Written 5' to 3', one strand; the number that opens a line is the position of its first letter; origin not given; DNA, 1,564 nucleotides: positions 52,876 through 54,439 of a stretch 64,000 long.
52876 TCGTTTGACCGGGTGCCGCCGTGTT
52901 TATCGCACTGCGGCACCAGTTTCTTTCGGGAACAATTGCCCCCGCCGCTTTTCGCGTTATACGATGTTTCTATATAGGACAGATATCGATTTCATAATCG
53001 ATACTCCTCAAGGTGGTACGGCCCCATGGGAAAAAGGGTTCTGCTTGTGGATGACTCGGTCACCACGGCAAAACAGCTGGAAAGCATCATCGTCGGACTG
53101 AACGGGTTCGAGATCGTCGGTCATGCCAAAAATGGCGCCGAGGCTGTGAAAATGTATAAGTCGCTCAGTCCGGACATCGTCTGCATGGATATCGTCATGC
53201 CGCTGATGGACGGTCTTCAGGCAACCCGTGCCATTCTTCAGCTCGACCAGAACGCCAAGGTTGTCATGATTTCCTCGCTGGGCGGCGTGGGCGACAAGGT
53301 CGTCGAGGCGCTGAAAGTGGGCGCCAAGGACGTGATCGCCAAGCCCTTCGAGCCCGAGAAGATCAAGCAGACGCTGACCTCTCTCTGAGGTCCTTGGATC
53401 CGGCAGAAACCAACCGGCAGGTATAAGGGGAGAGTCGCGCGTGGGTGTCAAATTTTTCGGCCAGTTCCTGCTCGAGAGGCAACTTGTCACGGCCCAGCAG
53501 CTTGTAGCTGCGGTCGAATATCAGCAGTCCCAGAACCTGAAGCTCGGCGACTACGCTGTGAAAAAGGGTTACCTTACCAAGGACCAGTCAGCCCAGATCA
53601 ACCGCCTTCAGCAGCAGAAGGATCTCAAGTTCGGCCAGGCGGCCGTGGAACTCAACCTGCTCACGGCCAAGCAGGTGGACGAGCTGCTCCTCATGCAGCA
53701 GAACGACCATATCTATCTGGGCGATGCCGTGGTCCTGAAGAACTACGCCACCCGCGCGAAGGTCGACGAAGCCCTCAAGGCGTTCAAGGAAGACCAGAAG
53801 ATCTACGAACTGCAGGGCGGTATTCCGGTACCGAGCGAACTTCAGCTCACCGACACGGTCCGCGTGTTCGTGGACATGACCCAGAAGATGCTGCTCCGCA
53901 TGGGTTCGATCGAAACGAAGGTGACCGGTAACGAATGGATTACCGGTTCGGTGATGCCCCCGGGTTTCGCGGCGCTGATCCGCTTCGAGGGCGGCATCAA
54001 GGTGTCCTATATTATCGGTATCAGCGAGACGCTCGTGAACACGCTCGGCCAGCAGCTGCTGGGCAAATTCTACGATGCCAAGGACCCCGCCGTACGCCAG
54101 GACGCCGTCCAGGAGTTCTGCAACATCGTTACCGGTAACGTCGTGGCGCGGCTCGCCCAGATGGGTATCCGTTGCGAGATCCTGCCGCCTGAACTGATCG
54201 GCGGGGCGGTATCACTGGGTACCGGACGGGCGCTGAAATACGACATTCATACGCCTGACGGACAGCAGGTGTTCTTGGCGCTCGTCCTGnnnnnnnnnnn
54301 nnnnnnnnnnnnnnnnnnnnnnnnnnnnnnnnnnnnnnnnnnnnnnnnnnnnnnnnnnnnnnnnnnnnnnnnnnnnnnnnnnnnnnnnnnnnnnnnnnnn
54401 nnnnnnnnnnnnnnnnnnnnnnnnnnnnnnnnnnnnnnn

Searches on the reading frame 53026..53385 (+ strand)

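Call 17: search_protein_families(library=pfam, proteins=[window:53026-53385:+], max_evalue=0.01)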
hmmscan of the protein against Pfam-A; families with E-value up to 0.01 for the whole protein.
window:53026-53385:+ (120 aa): 1 family
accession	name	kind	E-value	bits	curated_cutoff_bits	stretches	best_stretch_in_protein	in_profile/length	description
PF00072.30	Response_reg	-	1.8e-25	89.7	30.2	1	5-117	1-110/111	Response regulator receiver domain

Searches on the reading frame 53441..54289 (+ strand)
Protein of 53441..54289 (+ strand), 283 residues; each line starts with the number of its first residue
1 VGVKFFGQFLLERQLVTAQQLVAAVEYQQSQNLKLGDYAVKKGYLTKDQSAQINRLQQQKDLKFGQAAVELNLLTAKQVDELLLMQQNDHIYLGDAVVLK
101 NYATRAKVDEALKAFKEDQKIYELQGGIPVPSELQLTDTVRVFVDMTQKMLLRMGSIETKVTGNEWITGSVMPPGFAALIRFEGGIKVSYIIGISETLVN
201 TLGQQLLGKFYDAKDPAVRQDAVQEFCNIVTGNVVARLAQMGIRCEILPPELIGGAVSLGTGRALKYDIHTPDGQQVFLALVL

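Call 9: find_related_loci(query=window:53441-54289:+, collection=genome_contigs, flank=4000)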
Query window:53441-54289:+ (283 aa) in genome_contigs; peptide patterns used: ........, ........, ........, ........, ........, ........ (x = any residue, [..] = any of these).
72 stretches matched a pattern; 25 encode a relative of the query (tblastn E <= 1e-3); 25 distinct loci.
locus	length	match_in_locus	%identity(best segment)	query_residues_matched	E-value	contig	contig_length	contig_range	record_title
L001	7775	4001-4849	86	1-283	1e-165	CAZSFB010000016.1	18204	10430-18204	MAG TPA_asm: uncultured bacterium isolate binchicken_co350_53 genome assembly, contig: NODE_3704_length_18204_cov_5.0280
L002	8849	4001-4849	83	1-283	5e-161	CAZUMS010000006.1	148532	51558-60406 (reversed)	MAG TPA_asm: uncultured bacterium isolate binchicken_co199_85 genome assembly, contig: NODE_132_length_148532_cov_17.588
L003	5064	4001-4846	37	1-279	7e-57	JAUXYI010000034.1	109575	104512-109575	MAG: Thermodesulfovibrionia bacterium isolate C18_concoct.bin.153 C18_k141_335018, whole genome shotgun sequence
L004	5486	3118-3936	38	1-275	8e-56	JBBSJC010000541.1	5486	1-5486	MAG: Polyangiales bacterium isolate LS4_concoct.218 LS4_concoct.218_K_2329626_L_5486_cov_8.9869, whole genome shotgun se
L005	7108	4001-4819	34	1-275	8e-48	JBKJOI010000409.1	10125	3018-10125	MAG: Haliangiales bacterium isolate ant_bin.405 k117_277241, whole genome shotgun sequence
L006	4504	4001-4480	43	1-161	1e-38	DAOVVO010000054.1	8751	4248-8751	MAG TPA_asm: Nitrospirota bacterium isolate CSMAG_1707 CSMAG_1707_k141_5859847_length_8751_cov_11.0000, whole genome sho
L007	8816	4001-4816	36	1-275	8e-50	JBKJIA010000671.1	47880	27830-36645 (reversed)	MAG: Polyangiales bacterium isolate ant_bin.134 S1Ck117_4218503_flag_1_multi_15.8755_len_47880, whole genome shotgun seq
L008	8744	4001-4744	30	1-250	4e-36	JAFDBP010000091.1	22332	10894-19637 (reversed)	MAG: Deltaproteobacteria bacterium isolate MB1D_Bin_1 MB1D_Bin_1_MB1D_0306_000000833948, whole genome shotgun sequence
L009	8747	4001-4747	31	1-251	1e-33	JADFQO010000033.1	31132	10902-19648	MAG: Myxococcales bacterium isolate B7T1B8 B7T1B8_NODE2126, whole genome shotgun sequence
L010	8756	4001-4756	30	1-262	2e-33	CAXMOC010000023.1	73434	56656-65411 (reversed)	MAG: uncultured Opitutales bacterium isolate 07C-BC-St03_bin.23.orig genome assembly, contig: k141_2428423, whole genome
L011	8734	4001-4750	29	1-251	7e-33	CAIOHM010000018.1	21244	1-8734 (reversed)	MAG: uncultured delta proteobacterium isolate ErkenSummer_bin-0132 genome assembly, contig: bin-0132:018/570, whole geno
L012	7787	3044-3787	31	1-250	3e-32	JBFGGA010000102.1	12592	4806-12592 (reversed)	MAG: Myxococcota bacterium isolate Mix_sand02.2020.12.G.56 k141_2957336_length_12592_cov_15.7970, whole genome shotgun s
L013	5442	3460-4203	29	1-250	3e-32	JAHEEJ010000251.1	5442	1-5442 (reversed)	MAG: Deltaproteobacteria bacterium isolate Ww264 NODE_40632_length_5442_cov_6.688592, whole genome shotgun sequence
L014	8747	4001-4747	32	1-251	5e-32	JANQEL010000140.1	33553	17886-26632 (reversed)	MAG: Myxococcota bacterium isolate PL23a_bin.25 k99_3503683, whole genome shotgun sequence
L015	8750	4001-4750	28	1-251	2e-30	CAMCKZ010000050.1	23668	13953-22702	MAG: Polyangium aurulentum isolate LH-05nov19-6 genome assembly, contig: LH-05nov19-C4340, whole genome shotgun sequence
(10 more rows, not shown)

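Call 17: search_protein_families(library=pfam, proteins=[window:53441-54289:+], max_evalue=0.01)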
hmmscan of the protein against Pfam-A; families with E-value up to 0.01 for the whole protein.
window:53441-54289:+ (283 aa): 3 families
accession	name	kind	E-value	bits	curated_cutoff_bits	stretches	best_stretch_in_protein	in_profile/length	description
PF13690.11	CheX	-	6.1e-10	39.5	27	1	177-255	2-75/94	Chemotaxis phosphatase CheX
PF04509.17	CheC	-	6.2e-07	29.7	22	1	220-252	3-36/38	CheC-like family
PF10415.14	FumaraseC_C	-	0.0003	21.6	32.5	0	48-83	12-47/54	Fumarase C C-terminus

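Call 19: find_homologous_proteins(query=window:53441-54289:+, max_evalue=1e-30)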
Query window:53441-54289:+ (283 aa): 37 proteins with E <= 1e-30 among 2807 candidates.
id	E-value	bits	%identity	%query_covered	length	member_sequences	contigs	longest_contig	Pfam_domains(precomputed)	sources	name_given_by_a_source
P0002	6.1e-179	611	100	100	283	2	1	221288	PF13690.12,PF04509.18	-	-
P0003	1.1e-156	538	87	100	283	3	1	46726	PF13690.12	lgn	-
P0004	2.2e-153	527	84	100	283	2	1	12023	PF13690.12,PF04509.18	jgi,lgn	-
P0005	4.3e-142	490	78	100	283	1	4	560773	PF13690.12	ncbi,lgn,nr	ncbi:MAG: chemotaxis protein CheX [Deltaproteobacteria bacterium]|nr:chemotaxis protein CheX [Deltap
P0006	3.1e-75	271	47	97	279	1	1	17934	PF13690.12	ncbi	ncbi:MAG: chemotaxis protein CheX [Bdellovibrionota bacterium]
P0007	1.5e-74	269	49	97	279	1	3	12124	PF13690.12,PF04509.18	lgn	-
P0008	4.3e-70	254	47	98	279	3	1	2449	PF13690.12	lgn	-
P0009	7.0e-69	251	47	98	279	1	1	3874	PF13690.12,PF04509.18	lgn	-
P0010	3.2e-68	248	46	97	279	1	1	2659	PF13690.12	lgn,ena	-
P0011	2.9e-56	209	41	97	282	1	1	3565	PF13690.12,PF04509.18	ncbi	-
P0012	2.8e-53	199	38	99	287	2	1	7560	PF13690.12,PF10415.15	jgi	jgi:CheY-specific phosphatase CheX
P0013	2.8e-52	196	42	89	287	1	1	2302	PF13690.12,PF04509.18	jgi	jgi:CheY-specific phosphatase CheX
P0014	3.3e-52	196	39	97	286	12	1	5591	PF13690.12,PF04509.18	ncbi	-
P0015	1.9e-51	193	37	99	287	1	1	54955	PF13690.12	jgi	jgi:CheY-specific phosphatase CheX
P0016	3.1e-51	193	38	97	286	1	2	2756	PF13690.12,PF04509.18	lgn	-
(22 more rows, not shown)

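Call 20: find_encoding_contigs(protein=P0005, flank=6000, max_places=4)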
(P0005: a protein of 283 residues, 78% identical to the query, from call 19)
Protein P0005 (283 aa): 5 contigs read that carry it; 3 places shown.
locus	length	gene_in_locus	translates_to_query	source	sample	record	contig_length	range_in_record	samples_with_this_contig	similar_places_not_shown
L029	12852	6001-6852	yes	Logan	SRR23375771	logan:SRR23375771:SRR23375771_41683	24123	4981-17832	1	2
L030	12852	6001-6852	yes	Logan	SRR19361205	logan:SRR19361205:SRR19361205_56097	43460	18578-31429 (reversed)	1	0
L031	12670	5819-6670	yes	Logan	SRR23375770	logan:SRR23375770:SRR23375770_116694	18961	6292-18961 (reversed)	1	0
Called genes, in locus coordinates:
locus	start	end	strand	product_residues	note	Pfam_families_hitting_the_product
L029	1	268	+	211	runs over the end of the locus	PF01634:HisG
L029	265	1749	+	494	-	PF00815:Histidinol_dh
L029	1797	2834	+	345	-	PF00155:Aminotran_1_2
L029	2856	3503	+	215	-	PF00475:IGPD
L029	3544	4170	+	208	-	PF00117:GATase, PF01174:SNO (faint), PF07685:GATase_3 (weak)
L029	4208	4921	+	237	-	PF00977:His_biosynth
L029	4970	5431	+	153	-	-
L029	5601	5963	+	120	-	PF00072:Response_reg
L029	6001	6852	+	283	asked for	PF13690:CheX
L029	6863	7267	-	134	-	-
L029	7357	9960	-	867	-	PF09976:TPR_21 (faint), PF13525:YfiO (faint), PF14559:TPR_19 (faint), PF25062:ARM_TT21_N (faint), PF13432:TPR_16 (weak), PF13424:TPR_12 (weak), PF13432:TPR_16 (weak), PF01464:SLT, +10 more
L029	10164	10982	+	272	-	PF08032:SpoU_sub_bind, PF00588:SpoU_methylase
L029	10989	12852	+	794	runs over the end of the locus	PF09586:YfhO (weak)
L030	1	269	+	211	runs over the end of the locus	PF01634:HisG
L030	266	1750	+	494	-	PF00815:Histidinol_dh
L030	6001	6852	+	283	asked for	PF13690:CheX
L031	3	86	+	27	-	?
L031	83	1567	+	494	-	PF00815:Histidinol_dh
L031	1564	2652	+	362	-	PF00155:Aminotran_1_2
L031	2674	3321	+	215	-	PF00475:IGPD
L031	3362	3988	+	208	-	PF00117:GATase, PF01174:SNO (faint), PF07685:GATase_3 (weak)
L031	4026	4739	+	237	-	PF00977:His_biosynth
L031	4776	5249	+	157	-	-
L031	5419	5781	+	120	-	PF00072:Response_reg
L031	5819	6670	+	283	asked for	PF13690:CheX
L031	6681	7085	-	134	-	-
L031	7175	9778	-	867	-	PF09976:TPR_21 (faint), PF13525:YfiO (faint), PF14559:TPR_19 (faint), PF25062:ARM_TT21_N (faint), PF13432:TPR_16 (weak), PF13424:TPR_12 (weak), PF13432:TPR_16 (weak), PF01464:SLT, +10 more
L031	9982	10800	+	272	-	PF08032:SpoU_sub_bind, PF00588:SpoU_methylase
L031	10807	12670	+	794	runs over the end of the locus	PF09586:YfhO (weak)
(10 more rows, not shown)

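Call 21: find_encoding_contigs(protein=P0003, flank=6000, max_places=3)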
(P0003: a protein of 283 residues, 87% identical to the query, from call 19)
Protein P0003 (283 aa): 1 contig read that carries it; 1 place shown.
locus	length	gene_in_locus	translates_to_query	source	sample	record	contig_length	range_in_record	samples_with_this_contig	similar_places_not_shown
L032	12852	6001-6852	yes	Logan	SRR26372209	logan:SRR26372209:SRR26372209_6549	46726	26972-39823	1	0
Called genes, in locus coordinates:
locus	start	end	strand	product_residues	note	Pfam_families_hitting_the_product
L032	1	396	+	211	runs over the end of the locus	PF01634:HisG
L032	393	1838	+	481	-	PF00815:Histidinol_dh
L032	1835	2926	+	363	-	PF00155:Aminotran_1_2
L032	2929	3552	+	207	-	PF00475:IGPD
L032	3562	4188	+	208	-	PF00117:GATase, PF01174:SNO (faint), PF07685:GATase_3 (weak)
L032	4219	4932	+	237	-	PF00977:His_biosynth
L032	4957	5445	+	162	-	-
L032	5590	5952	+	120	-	PF00072:Response_reg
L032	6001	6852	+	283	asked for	PF13690:CheX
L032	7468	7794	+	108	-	-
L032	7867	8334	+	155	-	PF01475:FUR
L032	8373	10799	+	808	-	PF06733:DEAD_2 (weak), PF13307:Helicase_C_2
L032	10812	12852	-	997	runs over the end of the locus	PF06271:RDD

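Call 36: find_encoding_contigs(protein=P0006, flank=9000, max_places=2)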
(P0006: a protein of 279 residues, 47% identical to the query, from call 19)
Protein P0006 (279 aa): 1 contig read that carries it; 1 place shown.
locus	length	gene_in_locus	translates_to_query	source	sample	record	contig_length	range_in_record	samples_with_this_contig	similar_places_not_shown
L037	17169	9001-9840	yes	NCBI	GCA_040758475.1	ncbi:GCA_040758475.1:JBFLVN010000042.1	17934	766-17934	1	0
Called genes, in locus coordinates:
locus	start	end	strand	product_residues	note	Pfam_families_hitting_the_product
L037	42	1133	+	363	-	PF03462:PCRF, PF00472:RF-1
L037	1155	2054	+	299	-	PF17827:PrmC_N, PF01170:UPF0020 (weak), PF05175:MTS, PF08241:Methyltransf_11 (faint), PF08242:Methyltransf_12 (weak), PF13649:Methyltransf_25, PF13847:Methyltransf_31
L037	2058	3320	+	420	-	PF00275:EPSP_synthase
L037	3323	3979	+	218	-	PF01634:HisG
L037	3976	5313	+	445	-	PF00815:Histidinol_dh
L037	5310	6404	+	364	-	PF00155:Aminotran_1_2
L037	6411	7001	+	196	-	PF00475:IGPD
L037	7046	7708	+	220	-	PF00117:GATase, PF01174:SNO (faint), PF07685:GATase_3 (weak)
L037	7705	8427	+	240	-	PF00977:His_biosynth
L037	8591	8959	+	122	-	PF00072:Response_reg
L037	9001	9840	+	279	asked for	PF13690:CheX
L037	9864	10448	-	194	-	PF00515:TPR_1 (faint), PF07719:TPR_2 (faint), PF13174:TPR_6 (faint), PF13424:TPR_12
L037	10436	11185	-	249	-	PF02737:3HCDH_N, PF00725:3HCDH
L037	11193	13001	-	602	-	PF00501:AMP-binding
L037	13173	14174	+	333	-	PF00180:Iso_dh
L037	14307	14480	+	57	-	-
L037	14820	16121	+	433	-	-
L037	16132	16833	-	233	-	PF00106:adh_short, PF08659:KR, PF23441:SDR (faint), PF13561:adh_short_C2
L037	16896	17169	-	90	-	PF00950:ABC-3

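Call 37: find_encoding_contigs(protein=P0007, flank=9000, max_places=2)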
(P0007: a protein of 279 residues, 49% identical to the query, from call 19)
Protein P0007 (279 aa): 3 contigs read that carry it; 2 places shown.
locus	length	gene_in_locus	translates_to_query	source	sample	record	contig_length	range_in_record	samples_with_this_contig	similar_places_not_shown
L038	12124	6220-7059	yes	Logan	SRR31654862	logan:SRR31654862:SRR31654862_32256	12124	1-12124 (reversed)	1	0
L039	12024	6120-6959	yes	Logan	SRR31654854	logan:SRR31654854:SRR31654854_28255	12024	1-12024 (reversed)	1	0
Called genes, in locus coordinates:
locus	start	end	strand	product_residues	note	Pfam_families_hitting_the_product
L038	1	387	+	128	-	?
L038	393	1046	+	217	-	PF01634:HisG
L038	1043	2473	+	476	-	PF00815:Histidinol_dh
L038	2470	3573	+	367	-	PF00155:Aminotran_1_2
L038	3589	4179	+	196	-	PF00475:IGPD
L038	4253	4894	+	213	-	PF00117:GATase, PF07685:GATase_3 (weak), PF01174:SNO (faint)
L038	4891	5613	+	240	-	PF00977:His_biosynth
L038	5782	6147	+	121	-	PF00072:Response_reg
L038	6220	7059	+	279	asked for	PF13690:CheX, PF04509:CheC (faint)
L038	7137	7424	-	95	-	-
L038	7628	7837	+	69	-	PF12651:RHH_3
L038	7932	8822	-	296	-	PF00398:RrnaAD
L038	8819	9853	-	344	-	PF00814:TsaD, PF22521:HypF_C_2 (weak)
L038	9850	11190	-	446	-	PF13428:TPR_14 (faint), PF14559:TPR_19 (faint), PF13174:TPR_6 (faint), PF07719:TPR_2 (faint), PF13432:TPR_16 (weak)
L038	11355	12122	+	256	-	?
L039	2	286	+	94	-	?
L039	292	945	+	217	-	PF01634:HisG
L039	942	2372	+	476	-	PF00815:Histidinol_dh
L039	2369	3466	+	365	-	PF00155:Aminotran_1_2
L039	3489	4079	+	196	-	PF00475:IGPD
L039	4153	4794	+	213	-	PF00117:GATase, PF07685:GATase_3 (weak), PF01174:SNO (faint)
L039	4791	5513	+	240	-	PF00977:His_biosynth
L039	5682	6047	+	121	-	PF00072:Response_reg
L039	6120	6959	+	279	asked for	PF13690:CheX, PF04509:CheC (faint)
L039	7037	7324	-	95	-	-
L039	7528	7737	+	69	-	PF12651:RHH_3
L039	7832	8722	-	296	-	PF00398:RrnaAD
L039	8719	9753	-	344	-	PF00814:TsaD, PF22521:HypF_C_2 (weak)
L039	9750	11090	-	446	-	PF13428:TPR_14 (faint), PF14559:TPR_19 (faint), PF13174:TPR_6 (faint), PF07719:TPR_2 (faint), PF13432:TPR_16 (weak)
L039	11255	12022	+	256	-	?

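Call 57: search_protein_families(library=ncbifam, proteins=[window:53441-54289:+], max_evalue=0.001)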
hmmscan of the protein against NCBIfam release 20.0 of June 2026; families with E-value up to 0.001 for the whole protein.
window:53441-54289:+ (283 aa): 3 families
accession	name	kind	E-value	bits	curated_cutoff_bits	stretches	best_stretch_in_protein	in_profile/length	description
NF053729.1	c-di-GMP_motif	domain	1.8e-17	62.9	38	2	6-53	2-49/53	cyclic di-GMP-binding domain-containing protein, MshE-related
TIGR03029.1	EpsG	equivalog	2.9e-06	26.6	313.8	1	34-94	4-63/274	chain length determinant protein tyrosine kinase EpsG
NF041094.1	CheX_Thtogales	equivalog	2.8e-05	24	280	1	178-256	44-122/152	CheY-P phosphatase CheX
